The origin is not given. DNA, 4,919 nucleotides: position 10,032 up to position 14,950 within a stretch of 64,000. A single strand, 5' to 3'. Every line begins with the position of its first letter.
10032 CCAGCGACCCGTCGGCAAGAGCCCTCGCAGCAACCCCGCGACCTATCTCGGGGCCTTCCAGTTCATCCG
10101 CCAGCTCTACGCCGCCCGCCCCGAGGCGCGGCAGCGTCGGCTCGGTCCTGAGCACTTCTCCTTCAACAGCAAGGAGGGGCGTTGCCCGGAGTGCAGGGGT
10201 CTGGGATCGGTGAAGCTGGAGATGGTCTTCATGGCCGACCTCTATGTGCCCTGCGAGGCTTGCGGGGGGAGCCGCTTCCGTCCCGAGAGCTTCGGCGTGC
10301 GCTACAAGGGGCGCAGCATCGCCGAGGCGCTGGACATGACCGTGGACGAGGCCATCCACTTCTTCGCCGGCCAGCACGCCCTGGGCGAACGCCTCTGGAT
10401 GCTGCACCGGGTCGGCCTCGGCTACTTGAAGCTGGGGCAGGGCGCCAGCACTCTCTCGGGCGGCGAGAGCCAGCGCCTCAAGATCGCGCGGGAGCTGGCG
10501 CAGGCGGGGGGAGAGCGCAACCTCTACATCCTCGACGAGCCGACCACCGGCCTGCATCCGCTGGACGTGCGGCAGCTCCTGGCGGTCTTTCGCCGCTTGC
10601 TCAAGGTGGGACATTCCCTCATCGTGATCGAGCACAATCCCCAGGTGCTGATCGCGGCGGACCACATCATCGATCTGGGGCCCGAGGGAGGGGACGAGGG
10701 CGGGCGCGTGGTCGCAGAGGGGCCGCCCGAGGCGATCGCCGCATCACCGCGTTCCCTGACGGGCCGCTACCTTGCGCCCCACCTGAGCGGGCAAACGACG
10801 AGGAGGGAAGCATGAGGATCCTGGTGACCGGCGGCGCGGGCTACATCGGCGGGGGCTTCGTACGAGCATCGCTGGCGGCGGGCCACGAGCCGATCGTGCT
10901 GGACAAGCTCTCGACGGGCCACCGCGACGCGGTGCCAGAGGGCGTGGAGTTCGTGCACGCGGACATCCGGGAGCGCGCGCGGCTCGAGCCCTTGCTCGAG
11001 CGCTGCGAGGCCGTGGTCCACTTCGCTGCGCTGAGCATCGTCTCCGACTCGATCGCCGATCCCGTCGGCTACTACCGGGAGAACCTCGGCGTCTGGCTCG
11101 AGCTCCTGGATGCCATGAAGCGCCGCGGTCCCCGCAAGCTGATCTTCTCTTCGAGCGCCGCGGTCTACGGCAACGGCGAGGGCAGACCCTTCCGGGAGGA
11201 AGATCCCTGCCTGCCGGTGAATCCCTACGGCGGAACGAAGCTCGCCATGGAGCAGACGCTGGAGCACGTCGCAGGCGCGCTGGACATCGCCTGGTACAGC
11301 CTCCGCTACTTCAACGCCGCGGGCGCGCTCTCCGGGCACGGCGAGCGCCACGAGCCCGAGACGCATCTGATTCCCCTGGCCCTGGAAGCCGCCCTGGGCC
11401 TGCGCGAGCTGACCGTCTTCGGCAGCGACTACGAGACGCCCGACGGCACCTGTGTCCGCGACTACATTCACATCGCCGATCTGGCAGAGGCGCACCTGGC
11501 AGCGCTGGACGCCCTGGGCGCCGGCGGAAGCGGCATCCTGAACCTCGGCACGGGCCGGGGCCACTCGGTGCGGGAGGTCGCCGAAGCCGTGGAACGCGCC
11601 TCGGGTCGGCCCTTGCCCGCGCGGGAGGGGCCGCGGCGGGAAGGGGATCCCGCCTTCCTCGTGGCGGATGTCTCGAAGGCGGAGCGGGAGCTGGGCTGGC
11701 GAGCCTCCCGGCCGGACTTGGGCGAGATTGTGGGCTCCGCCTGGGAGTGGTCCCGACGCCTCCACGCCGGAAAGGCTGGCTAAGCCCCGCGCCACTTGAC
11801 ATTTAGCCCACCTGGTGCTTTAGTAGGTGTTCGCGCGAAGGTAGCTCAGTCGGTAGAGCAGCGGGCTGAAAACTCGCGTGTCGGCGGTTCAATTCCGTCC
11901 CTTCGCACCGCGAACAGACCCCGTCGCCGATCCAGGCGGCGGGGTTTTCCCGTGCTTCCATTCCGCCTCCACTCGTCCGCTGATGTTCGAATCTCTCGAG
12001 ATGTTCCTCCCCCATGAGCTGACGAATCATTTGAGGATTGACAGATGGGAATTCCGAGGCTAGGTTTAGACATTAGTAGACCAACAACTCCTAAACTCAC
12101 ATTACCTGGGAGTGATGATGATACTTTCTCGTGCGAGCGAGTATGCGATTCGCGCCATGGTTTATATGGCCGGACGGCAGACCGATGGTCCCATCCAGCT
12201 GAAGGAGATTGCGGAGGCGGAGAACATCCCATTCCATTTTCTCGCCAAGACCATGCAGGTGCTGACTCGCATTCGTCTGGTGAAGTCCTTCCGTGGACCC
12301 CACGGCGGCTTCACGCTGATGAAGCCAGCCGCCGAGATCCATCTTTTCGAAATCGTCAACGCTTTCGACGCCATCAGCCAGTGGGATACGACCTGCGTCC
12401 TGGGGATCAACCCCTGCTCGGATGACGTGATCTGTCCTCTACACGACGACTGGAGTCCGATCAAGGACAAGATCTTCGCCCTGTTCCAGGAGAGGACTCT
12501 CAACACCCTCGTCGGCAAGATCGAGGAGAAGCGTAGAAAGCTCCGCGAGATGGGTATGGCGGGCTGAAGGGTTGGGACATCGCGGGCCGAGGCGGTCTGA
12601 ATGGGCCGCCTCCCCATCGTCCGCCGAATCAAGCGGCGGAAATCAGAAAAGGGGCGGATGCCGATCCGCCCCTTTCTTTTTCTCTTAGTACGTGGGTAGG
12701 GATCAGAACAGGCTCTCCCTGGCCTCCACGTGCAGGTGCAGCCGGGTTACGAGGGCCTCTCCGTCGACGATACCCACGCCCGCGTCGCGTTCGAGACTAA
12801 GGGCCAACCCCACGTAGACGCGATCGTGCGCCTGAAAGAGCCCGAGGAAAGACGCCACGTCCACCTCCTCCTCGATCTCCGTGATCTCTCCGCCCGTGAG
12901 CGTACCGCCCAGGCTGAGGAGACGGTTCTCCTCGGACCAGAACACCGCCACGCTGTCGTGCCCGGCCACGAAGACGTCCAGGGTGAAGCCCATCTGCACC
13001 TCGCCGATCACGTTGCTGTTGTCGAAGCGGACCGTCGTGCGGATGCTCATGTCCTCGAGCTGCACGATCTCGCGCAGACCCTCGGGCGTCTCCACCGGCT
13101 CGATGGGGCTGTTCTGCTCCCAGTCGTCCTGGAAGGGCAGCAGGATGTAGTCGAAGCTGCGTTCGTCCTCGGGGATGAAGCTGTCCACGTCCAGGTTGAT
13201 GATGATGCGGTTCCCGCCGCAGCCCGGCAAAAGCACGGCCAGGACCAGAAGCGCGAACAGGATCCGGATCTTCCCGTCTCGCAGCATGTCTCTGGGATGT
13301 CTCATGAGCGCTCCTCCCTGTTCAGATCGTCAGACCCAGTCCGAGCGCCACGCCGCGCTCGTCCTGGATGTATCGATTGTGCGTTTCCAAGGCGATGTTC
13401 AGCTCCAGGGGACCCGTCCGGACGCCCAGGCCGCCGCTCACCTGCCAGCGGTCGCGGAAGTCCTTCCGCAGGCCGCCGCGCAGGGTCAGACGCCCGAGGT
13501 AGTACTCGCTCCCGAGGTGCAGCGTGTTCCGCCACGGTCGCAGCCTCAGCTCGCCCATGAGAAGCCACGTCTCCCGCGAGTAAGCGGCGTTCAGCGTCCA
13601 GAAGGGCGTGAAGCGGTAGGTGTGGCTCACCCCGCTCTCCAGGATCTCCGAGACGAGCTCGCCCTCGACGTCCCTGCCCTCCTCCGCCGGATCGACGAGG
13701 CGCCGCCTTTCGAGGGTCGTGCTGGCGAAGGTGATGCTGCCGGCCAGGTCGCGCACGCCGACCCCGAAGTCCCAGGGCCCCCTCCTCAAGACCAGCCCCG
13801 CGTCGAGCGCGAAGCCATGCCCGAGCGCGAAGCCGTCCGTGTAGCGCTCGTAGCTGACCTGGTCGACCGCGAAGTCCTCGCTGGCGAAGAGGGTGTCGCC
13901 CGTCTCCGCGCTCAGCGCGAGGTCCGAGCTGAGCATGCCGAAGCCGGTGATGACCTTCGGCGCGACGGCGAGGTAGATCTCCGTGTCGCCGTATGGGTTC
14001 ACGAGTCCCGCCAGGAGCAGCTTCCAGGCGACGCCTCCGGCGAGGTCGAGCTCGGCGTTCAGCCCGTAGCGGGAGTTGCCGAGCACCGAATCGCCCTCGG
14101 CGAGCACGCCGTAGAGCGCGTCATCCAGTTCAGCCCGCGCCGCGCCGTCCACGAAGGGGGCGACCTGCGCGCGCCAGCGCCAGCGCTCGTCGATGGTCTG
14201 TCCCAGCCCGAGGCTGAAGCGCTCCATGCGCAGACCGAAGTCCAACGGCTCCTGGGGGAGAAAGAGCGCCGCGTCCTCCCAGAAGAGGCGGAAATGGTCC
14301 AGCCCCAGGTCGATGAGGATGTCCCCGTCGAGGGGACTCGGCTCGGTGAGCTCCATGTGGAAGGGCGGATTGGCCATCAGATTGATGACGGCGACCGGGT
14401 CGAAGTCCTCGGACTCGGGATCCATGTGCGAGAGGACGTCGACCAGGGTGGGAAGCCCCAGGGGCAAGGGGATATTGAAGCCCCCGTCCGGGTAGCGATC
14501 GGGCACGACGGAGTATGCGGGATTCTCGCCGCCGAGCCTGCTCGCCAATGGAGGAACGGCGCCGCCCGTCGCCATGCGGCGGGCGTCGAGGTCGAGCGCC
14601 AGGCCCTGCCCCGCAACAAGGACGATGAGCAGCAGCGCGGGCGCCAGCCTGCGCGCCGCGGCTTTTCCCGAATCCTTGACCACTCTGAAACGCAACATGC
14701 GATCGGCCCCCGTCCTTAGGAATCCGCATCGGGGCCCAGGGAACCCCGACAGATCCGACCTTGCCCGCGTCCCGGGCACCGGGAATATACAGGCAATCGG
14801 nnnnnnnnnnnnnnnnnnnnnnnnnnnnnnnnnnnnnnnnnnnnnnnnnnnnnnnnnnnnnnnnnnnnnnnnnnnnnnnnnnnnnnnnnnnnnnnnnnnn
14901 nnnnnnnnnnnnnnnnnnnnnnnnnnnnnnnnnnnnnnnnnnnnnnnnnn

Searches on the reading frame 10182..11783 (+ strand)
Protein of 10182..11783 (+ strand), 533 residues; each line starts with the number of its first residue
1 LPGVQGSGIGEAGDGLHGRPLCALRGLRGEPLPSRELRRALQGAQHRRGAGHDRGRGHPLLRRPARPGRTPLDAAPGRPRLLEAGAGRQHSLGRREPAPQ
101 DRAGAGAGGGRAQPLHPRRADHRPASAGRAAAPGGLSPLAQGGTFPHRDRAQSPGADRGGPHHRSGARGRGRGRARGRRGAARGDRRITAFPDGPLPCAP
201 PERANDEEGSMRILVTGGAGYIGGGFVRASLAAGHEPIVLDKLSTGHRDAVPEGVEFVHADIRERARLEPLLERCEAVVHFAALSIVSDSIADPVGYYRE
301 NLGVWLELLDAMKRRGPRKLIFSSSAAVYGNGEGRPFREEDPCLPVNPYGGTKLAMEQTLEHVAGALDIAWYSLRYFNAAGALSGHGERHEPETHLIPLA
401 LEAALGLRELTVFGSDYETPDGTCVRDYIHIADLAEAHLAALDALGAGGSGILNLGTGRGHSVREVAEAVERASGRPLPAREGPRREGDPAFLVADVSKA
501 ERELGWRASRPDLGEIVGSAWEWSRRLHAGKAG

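Call 14: search_protein_families(library=pfam, proteins=[window:10182-11783:+], max_evalue=0.01)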
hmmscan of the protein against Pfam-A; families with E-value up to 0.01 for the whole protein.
window:10182-11783:+ (533 aa): 7 families
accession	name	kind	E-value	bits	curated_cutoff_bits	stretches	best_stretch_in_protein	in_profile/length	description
PF01370.27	Epimerase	-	6.4e-53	180.1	20.9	1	213-456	1-240/240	NAD dependent epimerase/dehydratase family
PF16363.11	GDP_Man_Dehyd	-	2.1e-41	142.9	27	1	214-509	1-322/332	GDP-mannose 4,6 dehydratase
PF04321.23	RmlD_sub_bind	-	1.6e-11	44.3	27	1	211-361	1-137/287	RmlD substrate binding domain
PF01073.25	3Beta_HSD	-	9.3e-08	31.9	22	1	214-350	1-147/280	3-beta hydroxysteroid dehydrogenase/isomerase family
PF05368.20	NmrA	-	1.4e-07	31.8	27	1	212-325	4-107/298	NmrA-like family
PF13460.12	NAD_binding_10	-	1.2e-06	28.9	27.2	1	217-362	1-133/184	NAD(P)H-binding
PF02719.21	Polysacc_synt_2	-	0.001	18.8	20.2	1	213-364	1-153/293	Polysaccharide biosynthesis protein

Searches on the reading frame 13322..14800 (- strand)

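Call 8: search_protein_families(library=pfam, proteins=[window:13322-14800:-], max_evalue=0.01)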
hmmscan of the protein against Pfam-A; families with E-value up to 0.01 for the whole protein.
window:13322-14800:- (492 aa): 1 family
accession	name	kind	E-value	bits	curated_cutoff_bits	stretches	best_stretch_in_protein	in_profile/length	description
PF13729.12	TraF_2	-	5.1e-05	23.1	25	1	316-415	185-260/264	F plasmid transfer operon, TraF, protein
